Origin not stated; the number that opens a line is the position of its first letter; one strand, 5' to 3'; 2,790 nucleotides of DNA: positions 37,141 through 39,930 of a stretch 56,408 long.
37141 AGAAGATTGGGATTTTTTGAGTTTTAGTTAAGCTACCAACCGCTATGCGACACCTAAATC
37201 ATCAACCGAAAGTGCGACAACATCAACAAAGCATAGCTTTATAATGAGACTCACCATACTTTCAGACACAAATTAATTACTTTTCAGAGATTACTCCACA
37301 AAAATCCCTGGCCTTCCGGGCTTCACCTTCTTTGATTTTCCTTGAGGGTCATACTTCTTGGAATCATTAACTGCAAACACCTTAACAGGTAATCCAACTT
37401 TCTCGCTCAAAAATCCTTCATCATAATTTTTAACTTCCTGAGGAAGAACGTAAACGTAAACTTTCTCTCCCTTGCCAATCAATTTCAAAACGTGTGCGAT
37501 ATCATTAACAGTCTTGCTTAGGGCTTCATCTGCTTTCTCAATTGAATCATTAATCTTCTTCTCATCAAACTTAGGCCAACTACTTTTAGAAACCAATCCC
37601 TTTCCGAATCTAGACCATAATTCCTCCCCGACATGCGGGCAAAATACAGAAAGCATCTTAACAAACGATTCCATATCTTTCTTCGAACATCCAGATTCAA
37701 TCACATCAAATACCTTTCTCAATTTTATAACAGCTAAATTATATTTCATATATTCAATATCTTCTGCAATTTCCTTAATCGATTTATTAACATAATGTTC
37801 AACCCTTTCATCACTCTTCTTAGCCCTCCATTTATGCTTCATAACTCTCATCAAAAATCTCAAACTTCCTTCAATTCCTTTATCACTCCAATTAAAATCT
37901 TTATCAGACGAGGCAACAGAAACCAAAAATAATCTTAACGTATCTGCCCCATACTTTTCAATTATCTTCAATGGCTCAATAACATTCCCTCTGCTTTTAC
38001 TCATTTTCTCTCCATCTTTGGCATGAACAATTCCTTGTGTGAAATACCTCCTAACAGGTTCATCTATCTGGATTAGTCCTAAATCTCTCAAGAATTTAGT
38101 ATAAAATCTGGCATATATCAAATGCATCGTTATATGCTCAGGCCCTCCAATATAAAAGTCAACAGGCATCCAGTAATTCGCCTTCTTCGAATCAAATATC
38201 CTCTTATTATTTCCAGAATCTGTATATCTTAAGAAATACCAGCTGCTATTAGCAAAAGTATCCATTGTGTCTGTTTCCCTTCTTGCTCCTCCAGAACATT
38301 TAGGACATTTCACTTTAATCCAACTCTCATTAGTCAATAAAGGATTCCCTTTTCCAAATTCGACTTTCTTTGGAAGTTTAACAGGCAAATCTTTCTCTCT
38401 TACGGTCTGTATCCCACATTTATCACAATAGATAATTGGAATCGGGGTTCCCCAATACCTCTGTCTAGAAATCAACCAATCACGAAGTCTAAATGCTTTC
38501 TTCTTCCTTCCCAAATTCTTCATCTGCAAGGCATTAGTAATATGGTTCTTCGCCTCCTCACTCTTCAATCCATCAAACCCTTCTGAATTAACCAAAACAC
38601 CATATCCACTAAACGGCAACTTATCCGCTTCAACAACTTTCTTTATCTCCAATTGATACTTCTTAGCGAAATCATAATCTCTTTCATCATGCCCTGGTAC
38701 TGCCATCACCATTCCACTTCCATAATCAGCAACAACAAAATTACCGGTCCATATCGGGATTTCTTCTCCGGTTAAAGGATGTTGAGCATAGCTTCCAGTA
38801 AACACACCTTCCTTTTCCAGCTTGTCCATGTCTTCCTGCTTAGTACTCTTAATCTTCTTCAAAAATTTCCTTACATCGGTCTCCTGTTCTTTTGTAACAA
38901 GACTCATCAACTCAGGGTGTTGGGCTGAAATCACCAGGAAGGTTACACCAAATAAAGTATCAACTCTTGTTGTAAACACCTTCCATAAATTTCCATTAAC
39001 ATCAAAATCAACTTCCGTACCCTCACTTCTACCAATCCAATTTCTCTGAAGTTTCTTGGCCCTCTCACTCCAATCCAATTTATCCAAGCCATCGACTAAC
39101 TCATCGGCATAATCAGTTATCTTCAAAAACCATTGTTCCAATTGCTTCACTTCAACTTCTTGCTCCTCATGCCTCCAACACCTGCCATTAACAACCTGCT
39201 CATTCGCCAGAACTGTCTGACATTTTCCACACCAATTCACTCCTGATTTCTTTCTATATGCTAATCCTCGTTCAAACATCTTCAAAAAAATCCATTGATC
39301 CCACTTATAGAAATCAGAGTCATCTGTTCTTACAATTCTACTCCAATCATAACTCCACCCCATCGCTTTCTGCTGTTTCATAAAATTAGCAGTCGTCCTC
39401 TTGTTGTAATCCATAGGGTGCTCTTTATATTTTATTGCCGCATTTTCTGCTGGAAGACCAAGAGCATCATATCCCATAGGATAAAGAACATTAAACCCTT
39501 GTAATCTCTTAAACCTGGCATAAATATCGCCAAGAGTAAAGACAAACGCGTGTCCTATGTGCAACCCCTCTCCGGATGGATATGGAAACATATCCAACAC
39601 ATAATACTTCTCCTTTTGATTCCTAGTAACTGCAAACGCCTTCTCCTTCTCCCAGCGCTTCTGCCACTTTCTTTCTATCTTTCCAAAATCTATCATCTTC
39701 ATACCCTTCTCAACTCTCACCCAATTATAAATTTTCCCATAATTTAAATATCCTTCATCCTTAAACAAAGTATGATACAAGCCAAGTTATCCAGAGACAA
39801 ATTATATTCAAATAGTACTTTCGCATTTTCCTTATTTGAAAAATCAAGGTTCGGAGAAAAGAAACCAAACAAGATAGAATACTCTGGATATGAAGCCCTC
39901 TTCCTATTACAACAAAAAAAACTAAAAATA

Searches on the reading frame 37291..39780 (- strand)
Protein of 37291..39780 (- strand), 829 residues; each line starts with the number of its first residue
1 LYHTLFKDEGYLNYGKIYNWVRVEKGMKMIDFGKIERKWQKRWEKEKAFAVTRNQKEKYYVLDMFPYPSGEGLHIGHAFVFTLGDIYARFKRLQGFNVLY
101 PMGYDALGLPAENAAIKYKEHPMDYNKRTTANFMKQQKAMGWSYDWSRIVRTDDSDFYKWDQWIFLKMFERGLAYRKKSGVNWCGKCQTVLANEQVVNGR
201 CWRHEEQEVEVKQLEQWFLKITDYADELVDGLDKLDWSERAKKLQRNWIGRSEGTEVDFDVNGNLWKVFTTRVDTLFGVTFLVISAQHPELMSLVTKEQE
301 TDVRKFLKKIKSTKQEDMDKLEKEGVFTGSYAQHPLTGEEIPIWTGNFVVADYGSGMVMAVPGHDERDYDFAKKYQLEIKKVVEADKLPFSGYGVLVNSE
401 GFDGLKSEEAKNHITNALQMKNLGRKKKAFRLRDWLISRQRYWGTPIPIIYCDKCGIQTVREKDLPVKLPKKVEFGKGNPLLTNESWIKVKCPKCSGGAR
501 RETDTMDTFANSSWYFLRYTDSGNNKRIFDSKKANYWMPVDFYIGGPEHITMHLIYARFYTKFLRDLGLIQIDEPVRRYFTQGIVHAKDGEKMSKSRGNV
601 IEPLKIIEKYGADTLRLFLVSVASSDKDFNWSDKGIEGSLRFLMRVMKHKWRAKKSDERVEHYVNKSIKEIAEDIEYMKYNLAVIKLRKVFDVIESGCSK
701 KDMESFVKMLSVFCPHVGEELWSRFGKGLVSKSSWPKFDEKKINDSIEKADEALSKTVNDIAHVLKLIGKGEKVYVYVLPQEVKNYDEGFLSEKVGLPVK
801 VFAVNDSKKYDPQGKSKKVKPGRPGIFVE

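Call 21: search_protein_families(library=pfam, proteins=[window:37291-39780:-], max_evalue=0.01)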
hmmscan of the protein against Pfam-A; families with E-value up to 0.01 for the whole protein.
window:37291-39780:- (829 aa): 7 families
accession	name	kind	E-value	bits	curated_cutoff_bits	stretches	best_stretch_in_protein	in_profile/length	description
PF13603.12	tRNA-synt_1_2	-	1.5e-60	204.3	25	1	246-418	1-184/185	Leucyl-tRNA synthetase, editing domain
PF00133.28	tRNA-synt_1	-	1.1e-55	189.6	22.7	2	432-632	228-414/414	tRNA synthetases class I (I, L, M and V)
PF09334.17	tRNA-synt_1g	-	1.5e-31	110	20.1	2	64-202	6-140/391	tRNA synthetases class I (M)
PF08264.19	Anticodon_1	-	6.8e-10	39.4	25.1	1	660-760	4-128/148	Anticodon-binding domain of tRNA ligase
PF01406.26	tRNA-synt_1e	-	1.3e-06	28.5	27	1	574-634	236-294/301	tRNA synthetases class I (C) catalytic domain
PF01921.24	tRNA-synt_1f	-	0.0074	15.7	27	0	584-630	274-321/360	tRNA synthetases class I (K)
PF00579.31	tRNA-synt_1b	-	0.0092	15.8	21.1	0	577-601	182-208/292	tRNA synthetases class I (W and Y)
